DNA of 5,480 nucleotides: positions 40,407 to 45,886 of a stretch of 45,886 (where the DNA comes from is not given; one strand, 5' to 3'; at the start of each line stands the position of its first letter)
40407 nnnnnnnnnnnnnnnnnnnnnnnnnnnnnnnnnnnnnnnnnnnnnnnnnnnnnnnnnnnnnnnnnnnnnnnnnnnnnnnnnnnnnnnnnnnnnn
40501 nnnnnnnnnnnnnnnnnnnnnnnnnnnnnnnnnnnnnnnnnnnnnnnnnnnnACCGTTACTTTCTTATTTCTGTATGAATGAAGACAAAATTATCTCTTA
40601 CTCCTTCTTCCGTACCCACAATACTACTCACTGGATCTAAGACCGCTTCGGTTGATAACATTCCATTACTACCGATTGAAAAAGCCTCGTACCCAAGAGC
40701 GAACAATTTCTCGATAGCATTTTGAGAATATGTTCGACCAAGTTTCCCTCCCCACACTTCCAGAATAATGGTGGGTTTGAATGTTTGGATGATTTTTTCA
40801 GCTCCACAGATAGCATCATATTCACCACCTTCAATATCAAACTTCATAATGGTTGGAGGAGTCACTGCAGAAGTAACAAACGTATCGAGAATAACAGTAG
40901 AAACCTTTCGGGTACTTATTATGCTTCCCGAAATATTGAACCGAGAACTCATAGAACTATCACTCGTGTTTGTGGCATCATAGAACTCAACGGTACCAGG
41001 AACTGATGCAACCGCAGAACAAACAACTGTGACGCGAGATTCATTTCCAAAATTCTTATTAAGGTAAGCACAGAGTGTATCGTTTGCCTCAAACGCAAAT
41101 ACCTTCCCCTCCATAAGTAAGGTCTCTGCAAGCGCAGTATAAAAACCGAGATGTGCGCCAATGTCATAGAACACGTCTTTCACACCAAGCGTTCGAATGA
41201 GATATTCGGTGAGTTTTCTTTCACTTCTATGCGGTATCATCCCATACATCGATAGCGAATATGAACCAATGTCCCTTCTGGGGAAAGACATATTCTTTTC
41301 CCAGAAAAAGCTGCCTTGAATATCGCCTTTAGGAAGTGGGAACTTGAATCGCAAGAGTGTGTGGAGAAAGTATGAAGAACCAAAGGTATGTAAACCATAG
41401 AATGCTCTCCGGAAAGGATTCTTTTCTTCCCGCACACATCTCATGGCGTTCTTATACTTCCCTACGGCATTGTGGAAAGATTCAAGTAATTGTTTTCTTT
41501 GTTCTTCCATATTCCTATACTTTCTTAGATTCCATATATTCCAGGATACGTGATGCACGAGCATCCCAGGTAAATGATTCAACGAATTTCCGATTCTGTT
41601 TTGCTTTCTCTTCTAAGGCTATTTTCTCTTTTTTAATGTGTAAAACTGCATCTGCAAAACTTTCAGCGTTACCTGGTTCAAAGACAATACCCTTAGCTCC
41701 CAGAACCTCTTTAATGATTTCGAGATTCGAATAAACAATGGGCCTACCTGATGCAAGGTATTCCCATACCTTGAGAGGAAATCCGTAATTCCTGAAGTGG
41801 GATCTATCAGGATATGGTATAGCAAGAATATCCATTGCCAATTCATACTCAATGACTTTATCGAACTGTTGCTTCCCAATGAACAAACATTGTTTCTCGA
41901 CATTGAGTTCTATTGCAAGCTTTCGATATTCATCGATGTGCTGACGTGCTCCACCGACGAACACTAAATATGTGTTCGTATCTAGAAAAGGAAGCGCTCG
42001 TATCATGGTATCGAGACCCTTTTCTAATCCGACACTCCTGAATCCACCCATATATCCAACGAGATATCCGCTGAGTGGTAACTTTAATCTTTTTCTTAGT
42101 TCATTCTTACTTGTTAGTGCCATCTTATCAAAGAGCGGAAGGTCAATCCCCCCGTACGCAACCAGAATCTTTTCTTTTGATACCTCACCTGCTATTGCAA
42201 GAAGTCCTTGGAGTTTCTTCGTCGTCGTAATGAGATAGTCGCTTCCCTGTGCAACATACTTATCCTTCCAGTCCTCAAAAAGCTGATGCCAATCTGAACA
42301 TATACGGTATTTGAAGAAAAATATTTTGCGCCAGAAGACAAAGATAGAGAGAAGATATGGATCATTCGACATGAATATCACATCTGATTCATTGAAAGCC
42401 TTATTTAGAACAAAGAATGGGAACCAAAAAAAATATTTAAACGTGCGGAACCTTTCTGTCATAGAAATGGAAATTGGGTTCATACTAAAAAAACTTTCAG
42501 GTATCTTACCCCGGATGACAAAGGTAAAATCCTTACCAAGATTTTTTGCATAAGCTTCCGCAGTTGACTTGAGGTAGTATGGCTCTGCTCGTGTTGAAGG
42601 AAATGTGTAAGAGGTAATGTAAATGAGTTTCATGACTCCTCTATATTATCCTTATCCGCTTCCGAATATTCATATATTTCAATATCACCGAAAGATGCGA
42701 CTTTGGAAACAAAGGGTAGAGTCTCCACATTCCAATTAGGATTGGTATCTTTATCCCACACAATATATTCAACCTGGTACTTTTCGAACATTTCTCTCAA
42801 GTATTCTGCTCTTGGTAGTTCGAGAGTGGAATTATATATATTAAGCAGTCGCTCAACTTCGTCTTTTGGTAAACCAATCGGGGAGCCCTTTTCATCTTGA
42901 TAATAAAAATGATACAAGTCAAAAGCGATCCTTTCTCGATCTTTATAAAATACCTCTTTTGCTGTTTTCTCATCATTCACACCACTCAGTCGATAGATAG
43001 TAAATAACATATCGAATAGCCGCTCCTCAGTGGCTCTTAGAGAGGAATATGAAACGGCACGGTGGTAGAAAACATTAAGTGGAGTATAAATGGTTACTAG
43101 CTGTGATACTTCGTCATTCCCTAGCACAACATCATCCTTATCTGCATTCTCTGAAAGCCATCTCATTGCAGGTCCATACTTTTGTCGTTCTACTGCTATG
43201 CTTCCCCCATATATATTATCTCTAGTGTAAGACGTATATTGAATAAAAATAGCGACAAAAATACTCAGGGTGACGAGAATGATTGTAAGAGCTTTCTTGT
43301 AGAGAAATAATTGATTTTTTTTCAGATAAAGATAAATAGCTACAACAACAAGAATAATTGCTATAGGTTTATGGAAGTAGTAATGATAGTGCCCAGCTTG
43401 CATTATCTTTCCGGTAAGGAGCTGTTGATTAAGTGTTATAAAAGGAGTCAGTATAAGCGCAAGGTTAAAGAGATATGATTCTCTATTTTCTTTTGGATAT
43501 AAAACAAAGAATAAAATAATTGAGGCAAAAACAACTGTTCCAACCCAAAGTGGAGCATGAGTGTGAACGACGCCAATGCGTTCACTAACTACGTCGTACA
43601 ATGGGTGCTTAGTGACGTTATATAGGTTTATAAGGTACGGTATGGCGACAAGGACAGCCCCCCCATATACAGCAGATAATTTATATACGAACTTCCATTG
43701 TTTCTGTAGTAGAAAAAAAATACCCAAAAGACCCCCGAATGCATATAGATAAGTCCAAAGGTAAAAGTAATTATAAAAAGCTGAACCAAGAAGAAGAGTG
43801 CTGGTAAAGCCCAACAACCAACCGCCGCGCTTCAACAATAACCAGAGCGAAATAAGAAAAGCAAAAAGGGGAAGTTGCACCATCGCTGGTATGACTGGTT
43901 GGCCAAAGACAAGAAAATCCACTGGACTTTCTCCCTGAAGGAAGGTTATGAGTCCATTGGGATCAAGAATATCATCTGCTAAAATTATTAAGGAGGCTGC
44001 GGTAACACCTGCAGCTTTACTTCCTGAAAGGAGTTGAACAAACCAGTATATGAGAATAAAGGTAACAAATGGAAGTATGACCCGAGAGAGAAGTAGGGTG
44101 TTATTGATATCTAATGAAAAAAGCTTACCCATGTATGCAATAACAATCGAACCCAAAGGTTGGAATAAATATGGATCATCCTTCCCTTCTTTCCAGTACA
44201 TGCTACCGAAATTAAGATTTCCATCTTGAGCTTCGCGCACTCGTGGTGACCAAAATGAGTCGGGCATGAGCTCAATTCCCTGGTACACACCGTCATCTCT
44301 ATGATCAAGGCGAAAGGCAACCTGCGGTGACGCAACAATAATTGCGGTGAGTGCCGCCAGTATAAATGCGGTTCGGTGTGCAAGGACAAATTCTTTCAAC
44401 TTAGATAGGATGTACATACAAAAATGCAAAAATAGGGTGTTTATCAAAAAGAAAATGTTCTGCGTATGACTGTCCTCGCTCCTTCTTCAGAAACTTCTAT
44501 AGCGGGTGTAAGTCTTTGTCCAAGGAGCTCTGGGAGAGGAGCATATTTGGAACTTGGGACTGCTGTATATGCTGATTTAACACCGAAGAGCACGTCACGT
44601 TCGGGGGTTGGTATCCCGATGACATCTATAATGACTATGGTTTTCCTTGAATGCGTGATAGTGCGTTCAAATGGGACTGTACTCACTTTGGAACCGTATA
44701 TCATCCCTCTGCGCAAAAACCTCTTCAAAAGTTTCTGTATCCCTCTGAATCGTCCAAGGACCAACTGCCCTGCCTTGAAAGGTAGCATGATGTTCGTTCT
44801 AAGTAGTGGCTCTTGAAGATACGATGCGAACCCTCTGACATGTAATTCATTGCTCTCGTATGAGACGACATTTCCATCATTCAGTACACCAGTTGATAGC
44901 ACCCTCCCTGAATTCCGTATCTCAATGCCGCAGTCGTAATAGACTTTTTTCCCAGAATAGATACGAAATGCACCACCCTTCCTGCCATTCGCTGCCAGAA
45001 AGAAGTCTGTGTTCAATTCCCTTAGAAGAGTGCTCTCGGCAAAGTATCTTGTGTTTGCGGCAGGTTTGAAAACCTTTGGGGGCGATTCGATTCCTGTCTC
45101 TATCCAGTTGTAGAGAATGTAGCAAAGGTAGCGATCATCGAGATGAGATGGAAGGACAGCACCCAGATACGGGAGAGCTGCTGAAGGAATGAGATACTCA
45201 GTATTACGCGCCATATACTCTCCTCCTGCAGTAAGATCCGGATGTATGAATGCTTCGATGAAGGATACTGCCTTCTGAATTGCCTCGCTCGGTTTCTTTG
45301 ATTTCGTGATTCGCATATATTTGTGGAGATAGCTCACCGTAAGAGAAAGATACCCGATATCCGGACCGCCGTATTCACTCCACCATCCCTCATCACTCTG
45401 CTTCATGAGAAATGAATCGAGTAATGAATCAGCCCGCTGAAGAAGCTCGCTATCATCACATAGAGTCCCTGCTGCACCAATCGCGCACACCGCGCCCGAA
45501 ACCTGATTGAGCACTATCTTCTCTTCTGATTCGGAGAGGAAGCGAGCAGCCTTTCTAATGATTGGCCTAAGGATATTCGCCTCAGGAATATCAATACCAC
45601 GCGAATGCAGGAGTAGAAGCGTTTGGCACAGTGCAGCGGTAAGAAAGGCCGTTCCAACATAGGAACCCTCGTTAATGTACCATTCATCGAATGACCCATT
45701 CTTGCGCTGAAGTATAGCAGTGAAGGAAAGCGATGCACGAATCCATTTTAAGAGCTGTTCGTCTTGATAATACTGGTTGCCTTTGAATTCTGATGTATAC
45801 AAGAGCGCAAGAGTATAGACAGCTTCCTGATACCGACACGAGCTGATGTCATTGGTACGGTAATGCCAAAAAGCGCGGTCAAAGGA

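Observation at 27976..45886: AT-richer glycan island with an unassignable CMP-sugar pathway and heavy tailoring capacity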

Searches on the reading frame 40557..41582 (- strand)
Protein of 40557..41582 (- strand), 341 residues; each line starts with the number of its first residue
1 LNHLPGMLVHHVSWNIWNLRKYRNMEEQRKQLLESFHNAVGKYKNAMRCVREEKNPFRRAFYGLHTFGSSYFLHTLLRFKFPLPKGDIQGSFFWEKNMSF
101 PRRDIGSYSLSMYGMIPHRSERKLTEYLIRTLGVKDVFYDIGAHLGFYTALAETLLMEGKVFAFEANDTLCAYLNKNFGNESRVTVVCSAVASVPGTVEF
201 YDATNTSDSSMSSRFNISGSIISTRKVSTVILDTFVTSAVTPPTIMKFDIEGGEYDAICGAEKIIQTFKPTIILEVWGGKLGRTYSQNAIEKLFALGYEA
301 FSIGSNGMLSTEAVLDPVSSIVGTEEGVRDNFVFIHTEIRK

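Call 4: search_protein_families(library=pfam, proteins=[window:40557-41582:-], max_evalue=0.01)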
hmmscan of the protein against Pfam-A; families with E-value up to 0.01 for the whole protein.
window:40557-41582:- (341 aa): 1 family
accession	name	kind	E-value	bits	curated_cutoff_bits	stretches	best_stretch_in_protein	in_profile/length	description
PF05050.19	Methyltransf_21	-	2.6e-15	57.4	22.7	1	140-298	1-171/173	Methyltransferase FkbM domain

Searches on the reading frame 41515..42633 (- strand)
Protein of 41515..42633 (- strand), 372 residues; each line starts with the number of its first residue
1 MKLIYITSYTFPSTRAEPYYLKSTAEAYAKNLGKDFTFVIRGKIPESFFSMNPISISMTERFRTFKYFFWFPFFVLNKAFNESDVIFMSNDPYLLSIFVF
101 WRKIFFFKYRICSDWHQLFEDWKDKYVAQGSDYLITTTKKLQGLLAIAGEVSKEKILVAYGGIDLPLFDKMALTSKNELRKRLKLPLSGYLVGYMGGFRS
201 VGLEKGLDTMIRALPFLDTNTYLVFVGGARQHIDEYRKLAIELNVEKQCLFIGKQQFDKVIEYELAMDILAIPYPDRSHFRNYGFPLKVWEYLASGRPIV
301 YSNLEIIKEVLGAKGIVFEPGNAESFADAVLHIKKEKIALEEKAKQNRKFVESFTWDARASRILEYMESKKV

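Call 4: search_protein_families(library=pfam, proteins=[window:41515-42633:-], max_evalue=0.01)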
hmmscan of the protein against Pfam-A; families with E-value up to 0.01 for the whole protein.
window:41515-42633:- (372 aa): 3 families
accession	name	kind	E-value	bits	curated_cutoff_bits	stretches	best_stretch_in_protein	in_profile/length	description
PF13692.12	Glyco_trans_1_4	-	1.4e-18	68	27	1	191-333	3-139/142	Glycosyl transferases group 1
PF00534.26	Glycos_transf_1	-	8.3e-18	64.9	26.4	1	176-347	2-168/172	Glycosyl transferases group 1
PF13524.12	Glyco_trans_1_2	-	0.0018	18.6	25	1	281-365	59-144/144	Glycosyl transferase-like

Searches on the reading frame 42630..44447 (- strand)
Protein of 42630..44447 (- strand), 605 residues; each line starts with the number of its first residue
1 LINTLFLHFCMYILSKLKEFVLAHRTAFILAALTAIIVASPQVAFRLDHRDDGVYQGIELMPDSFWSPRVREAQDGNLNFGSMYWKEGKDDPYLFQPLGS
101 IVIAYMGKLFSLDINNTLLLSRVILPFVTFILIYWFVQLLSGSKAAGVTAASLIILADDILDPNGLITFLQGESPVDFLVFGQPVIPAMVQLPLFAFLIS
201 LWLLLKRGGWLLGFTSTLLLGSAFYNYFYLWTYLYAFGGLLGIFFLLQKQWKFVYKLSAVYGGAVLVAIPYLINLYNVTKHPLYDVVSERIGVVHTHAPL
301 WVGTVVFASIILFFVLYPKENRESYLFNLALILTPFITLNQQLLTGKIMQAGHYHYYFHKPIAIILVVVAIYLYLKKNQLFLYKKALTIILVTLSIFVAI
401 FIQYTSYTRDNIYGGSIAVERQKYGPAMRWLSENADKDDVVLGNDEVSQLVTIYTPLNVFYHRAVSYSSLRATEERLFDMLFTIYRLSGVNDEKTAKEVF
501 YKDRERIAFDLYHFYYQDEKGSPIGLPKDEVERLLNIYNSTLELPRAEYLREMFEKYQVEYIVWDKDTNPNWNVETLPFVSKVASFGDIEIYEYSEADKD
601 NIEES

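Call 4: search_protein_families(library=pfam, proteins=[window:42630-44447:-], max_evalue=0.01)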
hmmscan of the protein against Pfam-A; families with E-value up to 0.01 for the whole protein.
window:42630-44447:- (605 aa): 0 families

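Call 6: search_protein_families(library=ncbifam, proteins=[window:42630-44447:-], max_evalue=0.01)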
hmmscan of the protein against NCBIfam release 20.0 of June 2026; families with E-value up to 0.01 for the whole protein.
window:42630-44447:- (605 aa): 0 families

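Call 58: search_protein_families(library=pfam, proteins=[window:42630-44447:-], max_evalue=10)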
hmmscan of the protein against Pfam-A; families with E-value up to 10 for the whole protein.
window:42630-44447:- (605 aa): 1 family
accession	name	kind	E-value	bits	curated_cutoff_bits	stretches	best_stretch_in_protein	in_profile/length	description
PF19857.4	DUF6332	-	0.072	14.1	25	1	20-50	14-44/85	Family of unknown function (DUF6332)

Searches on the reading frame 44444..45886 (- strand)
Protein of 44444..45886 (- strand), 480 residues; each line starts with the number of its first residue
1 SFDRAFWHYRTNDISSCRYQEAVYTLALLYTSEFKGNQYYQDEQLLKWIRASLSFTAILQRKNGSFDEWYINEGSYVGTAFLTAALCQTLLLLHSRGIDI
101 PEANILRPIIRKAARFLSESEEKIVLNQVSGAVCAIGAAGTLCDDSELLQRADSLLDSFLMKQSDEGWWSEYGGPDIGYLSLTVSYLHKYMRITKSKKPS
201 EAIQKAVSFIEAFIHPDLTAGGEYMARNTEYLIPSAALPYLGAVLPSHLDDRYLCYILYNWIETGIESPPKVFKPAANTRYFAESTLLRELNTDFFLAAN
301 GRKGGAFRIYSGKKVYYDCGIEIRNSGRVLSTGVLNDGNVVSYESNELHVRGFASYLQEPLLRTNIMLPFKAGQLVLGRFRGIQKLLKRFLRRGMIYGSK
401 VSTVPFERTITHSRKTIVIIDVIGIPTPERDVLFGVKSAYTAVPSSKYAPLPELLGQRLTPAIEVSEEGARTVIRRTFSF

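Call 4: search_protein_families(library=pfam, proteins=[window:44444-45802:-], max_evalue=0.01)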
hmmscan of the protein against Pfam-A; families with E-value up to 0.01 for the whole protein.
window:44444-45802:- (452 aa): 0 families

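Call 6: search_protein_families(library=ncbifam, proteins=[window:44444-45802:-], max_evalue=0.01)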
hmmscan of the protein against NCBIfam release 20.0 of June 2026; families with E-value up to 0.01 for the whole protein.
window:44444-45802:- (452 aa): 0 families

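Call 58: search_protein_families(library=pfam, proteins=[window:44444-45886:-], max_evalue=10)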
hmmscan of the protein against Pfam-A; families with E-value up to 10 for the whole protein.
window:44444-45886:- (480 aa): 1 family
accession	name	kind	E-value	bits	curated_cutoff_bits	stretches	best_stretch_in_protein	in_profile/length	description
PF07678.20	TED_complement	-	0.057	12.9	22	1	47-171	114-239/312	A-macroglobulin TED domain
